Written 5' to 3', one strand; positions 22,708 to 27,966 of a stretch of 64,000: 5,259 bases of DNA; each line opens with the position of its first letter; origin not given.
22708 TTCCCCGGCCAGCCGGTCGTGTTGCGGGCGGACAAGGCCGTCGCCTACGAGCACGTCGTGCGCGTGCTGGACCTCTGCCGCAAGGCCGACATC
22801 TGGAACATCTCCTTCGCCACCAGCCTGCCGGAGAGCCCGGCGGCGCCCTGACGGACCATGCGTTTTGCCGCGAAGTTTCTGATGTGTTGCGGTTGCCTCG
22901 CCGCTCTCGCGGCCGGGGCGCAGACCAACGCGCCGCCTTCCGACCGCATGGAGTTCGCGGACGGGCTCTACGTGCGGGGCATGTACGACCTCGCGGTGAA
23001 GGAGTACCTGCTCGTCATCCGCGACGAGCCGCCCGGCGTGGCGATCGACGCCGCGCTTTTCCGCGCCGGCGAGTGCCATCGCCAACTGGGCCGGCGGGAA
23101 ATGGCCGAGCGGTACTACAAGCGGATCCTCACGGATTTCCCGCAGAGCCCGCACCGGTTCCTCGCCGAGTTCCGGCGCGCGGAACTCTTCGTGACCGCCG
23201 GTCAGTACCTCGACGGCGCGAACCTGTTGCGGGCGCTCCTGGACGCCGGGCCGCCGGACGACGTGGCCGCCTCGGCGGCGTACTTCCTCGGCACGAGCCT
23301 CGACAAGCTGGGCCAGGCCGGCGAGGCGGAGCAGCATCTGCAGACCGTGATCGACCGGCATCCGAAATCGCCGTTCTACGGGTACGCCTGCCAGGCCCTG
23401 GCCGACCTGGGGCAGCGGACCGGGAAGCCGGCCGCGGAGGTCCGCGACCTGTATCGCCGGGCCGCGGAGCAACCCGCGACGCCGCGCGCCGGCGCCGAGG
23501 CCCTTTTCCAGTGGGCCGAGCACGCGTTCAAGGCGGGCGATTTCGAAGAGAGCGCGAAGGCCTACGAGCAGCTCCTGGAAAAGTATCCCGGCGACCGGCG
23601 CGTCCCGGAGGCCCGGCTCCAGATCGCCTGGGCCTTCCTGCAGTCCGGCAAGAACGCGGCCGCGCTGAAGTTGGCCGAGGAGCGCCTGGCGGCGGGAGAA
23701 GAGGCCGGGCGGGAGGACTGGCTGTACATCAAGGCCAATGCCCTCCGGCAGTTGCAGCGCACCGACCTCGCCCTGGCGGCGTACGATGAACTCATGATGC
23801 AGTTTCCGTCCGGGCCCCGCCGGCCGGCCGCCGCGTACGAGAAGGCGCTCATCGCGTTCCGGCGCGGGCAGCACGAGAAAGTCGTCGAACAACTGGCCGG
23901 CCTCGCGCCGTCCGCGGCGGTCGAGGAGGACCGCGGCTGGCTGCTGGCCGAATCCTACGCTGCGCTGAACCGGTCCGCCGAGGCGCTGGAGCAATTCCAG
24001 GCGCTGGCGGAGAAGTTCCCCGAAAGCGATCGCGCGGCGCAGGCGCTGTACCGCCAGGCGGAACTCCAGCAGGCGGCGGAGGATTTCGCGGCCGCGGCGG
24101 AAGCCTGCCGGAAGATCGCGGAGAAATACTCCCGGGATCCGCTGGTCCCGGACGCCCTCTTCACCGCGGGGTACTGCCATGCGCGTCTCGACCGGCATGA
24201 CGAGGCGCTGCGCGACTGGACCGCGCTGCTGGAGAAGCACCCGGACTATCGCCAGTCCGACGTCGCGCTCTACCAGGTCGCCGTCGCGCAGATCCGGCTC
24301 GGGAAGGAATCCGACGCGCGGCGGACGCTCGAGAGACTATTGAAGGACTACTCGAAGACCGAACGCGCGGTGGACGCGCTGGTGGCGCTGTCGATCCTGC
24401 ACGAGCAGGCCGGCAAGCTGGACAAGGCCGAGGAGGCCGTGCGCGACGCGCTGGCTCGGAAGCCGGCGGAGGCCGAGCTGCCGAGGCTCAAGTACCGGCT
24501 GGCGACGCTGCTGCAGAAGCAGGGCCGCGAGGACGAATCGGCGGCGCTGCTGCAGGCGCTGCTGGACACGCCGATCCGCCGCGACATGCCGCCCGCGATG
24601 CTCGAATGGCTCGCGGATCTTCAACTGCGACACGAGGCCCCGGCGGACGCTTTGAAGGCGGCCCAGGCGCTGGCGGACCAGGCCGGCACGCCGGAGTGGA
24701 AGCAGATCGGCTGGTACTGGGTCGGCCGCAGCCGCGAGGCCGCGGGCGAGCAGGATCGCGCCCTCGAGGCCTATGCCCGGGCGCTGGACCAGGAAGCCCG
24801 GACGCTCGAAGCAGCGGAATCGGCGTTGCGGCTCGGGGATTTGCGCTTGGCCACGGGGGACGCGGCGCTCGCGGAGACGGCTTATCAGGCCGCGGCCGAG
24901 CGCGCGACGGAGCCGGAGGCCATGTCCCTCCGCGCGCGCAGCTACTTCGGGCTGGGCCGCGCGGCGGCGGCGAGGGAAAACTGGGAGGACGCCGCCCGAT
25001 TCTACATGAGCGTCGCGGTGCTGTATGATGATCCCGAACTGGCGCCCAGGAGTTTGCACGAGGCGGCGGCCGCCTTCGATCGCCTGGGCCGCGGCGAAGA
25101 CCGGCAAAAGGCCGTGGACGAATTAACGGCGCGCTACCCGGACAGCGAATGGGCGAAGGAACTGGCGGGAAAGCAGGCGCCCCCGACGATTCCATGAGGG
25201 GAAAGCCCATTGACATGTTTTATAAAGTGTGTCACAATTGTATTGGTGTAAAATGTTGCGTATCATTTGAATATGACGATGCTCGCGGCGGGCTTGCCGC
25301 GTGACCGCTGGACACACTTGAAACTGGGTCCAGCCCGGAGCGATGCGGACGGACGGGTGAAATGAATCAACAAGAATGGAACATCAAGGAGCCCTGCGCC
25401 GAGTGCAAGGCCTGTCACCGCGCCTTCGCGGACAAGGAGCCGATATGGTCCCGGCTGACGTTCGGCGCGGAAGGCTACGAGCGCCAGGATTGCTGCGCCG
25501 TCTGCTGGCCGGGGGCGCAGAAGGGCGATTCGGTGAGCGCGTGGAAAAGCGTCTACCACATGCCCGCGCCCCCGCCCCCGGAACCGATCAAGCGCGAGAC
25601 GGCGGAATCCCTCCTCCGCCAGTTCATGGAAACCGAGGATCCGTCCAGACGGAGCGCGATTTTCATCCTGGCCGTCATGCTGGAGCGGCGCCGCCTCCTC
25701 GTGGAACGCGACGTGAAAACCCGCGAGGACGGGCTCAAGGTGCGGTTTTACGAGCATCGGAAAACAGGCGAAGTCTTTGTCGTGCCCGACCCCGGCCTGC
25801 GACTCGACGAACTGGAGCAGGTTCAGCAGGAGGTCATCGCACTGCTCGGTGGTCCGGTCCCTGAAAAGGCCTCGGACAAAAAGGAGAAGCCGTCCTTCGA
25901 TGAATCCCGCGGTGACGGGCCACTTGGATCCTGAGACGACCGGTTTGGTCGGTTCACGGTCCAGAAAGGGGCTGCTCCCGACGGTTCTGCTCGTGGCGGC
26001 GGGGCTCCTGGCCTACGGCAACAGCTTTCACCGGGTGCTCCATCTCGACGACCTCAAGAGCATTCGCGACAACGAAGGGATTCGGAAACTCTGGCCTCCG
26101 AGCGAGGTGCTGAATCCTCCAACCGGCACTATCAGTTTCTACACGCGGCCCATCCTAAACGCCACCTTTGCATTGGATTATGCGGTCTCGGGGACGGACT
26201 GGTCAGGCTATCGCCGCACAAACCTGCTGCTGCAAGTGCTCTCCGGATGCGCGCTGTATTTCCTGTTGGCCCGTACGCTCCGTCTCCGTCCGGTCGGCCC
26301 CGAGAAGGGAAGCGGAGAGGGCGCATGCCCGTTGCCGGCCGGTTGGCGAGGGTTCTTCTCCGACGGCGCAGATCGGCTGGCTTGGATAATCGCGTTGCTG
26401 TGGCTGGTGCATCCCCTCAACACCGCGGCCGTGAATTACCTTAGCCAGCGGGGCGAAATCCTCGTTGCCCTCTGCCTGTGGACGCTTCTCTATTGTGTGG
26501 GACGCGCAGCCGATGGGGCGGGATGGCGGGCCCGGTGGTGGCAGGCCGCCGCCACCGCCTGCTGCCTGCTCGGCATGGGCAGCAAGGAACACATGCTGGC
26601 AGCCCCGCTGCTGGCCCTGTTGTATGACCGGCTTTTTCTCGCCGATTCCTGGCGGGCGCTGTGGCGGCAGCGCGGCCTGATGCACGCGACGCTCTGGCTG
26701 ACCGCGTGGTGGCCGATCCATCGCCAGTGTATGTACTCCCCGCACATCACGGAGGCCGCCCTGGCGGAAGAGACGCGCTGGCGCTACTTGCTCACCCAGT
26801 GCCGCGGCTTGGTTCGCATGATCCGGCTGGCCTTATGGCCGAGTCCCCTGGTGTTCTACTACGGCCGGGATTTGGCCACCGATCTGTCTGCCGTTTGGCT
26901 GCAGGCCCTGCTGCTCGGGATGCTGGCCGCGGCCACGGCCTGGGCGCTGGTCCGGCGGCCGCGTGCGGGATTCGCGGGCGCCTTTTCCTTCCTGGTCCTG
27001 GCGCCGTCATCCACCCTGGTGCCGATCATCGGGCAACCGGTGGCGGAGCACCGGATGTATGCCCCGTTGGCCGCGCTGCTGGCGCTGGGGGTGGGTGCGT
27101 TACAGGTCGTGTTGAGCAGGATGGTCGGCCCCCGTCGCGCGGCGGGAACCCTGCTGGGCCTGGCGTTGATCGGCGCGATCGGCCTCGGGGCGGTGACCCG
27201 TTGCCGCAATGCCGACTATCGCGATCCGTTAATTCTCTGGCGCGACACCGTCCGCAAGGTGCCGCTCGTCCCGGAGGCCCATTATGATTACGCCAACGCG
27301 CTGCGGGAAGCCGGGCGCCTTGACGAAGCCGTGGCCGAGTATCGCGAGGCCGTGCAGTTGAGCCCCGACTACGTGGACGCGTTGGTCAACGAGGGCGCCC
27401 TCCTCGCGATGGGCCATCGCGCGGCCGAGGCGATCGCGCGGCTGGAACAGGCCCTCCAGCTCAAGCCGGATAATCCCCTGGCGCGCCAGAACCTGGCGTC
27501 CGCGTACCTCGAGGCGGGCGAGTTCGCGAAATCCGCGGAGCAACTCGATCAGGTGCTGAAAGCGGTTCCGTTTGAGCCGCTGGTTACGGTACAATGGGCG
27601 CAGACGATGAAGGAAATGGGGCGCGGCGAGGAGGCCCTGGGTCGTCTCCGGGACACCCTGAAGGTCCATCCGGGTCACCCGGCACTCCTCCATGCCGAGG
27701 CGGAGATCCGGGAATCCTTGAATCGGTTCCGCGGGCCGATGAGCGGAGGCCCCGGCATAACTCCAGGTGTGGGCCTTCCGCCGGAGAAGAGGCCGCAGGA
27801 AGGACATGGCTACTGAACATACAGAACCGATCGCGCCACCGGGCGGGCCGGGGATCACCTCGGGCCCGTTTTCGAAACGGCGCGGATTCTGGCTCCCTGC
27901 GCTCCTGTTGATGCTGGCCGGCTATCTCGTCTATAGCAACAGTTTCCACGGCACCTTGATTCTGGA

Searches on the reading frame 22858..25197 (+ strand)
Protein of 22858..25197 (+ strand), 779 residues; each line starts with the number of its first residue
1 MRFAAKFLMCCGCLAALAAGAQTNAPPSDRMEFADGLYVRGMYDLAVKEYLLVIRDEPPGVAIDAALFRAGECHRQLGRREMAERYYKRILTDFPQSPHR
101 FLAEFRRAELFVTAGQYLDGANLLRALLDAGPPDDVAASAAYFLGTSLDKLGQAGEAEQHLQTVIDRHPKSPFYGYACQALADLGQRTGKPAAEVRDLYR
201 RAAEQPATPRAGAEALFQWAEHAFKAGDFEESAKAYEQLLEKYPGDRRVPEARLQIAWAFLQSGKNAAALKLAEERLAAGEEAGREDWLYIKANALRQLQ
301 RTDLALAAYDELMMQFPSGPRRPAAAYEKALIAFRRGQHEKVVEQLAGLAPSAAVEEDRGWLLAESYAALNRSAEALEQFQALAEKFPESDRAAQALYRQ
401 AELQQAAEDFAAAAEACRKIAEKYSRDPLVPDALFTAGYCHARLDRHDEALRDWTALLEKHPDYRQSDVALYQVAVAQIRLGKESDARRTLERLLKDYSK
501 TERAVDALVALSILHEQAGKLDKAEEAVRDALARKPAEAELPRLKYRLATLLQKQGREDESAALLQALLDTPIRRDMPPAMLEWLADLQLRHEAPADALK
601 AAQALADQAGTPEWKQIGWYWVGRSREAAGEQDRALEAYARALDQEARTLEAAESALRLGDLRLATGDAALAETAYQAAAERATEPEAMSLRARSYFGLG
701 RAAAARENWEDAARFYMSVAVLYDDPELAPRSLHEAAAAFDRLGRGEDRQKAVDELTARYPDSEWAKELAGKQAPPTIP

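Call 71: search_protein_families(library=ncbifam, proteins=[window:22858-25197:+], max_evalue=0.00001)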
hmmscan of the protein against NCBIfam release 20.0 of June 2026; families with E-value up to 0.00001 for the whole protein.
window:22858-25197:+ (779 aa): 12 families
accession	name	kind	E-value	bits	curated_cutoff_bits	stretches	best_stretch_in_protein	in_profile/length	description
TIGR02795.1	tol_pal_ybgF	equivalog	4.5e-60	201.5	90.1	2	408-507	16-115/119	tol-pal system protein YbgF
TIGR03302.1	OM_YfiO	subfamily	7.4e-30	104.2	81.4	2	390-481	29-120/239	outer membrane protein assembly factor BamD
NF052312.1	T9SS_PorW_SprE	equivalog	1.7e-23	83.2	250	1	402-680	68-355/716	type IX secretion system periplasmic lipoprotein PorW/SprE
TIGR02917.1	PEP_TPR_lipo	equivalog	1e-18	66.6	312.2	1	177-395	129-333/899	XrtA/PEP-CTERM system TPR-repeat protein PrsT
NF008068.0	PRK10803.1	equivalog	1.3e-18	67.9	383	0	445-534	157-246/263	cell division protein CpoB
NF040959.1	MamA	equivalog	5.1e-18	65.3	200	0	457-567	59-164/204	magnetosome protein MamA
NF052415.1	T3SS_chap_SctY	equivalog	3.5e-10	40.3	70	0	432-533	7-105/106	type III secretion apparatus assembly chaperone SctY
NF053607.1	CHU_0125_OmpA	equivalog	1.6e-08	33.6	620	0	212-313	18-114/639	CHU_0125 family OmpA-like outer membrane integrity protein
NF047507.1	TPR_BatC_Lepto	exception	2.7e-07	30.3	175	0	374-466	41-131/214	TPR repeat-containing protein BatC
NF053852.1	vesicle_Bd0635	exception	3e-07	30.3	250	0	29-99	140-210/223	CpoB-like predatory vesicle lipoprotein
TIGR02552.1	LcrH_SycD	equivalog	3.6e-07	30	104.8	0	620-694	56-130/136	SycD/LcrH family type III secretion system chaperone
NF033762.1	social_mot_Tgl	equivalog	6e-06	25.8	225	0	465-686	28-237/252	social motility TPR repeat lipoprotein Tgl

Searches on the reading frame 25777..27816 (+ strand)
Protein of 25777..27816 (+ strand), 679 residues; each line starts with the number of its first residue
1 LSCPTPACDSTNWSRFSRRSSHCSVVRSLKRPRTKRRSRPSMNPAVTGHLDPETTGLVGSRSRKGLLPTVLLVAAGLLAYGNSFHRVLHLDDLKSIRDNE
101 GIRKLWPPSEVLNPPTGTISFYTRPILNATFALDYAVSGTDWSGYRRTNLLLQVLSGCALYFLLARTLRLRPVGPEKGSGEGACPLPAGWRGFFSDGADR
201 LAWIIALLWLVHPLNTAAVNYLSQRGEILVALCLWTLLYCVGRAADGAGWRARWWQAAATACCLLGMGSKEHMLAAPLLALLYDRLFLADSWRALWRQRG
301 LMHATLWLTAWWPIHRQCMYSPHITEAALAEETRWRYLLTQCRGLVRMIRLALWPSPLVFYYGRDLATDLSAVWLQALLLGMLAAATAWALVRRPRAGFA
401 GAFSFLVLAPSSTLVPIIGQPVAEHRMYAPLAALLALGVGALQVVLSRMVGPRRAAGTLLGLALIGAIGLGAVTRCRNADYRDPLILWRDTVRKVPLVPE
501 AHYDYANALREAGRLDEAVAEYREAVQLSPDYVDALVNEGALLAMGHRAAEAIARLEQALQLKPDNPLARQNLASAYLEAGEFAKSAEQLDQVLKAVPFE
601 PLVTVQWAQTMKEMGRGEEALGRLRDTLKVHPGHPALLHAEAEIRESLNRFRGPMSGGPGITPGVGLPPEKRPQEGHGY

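Call 71: search_protein_families(library=ncbifam, proteins=[window:25777-27816:+], max_evalue=0.00001)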
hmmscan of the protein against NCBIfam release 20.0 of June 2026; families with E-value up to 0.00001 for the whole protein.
window:25777-27816:+ (679 aa): 10 families
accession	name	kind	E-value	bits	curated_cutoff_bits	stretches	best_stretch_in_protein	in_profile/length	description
TIGR02917.1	PEP_TPR_lipo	equivalog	2.3e-14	52.2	312.2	1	499-638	159-299/899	XrtA/PEP-CTERM system TPR-repeat protein PrsT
NF033762.1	social_mot_Tgl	equivalog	1.9e-13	50.4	225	1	500-632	32-167/252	social motility TPR repeat lipoprotein Tgl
NF040959.1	MamA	equivalog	8.2e-12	45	200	1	542-636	81-174/204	magnetosome protein MamA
TIGR02521.1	type_IV_pilW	equivalog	1.2e-09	38.1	154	1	496-621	62-189/234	type IV pilus biogenesis/stability protein PilW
NF008757.0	PRK11788.1-5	equivalog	1.1e-06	28.1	363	1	505-633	186-314/388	lipopolysaccharide assembly protein LapB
TIGR02795.1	tol_pal_ybgF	equivalog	2.1e-06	28.3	90.1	0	496-567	36-110/119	tol-pal system protein YbgF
NF007302.0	PRK09782.1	equivalog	3.7e-06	25.2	1223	1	502-597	615-710/990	phage receptor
NF040561.1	PrimPol_Msp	equivalog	3.9e-06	25.7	200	0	499-589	25-107/515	CRISPR-associated primase-polymerase type A1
TIGR03939.1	PGA_TPR_OMP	equivalog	4.4e-06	25.2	366.65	0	479-572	100-193/800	poly-beta-1,6 N-acetyl-D-glucosamine export porin PgaA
NF052400.1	M48_BAM_BepA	equivalog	9e-06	24.7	570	0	506-621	314-429/483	beta-barrel assembly-enhancing protease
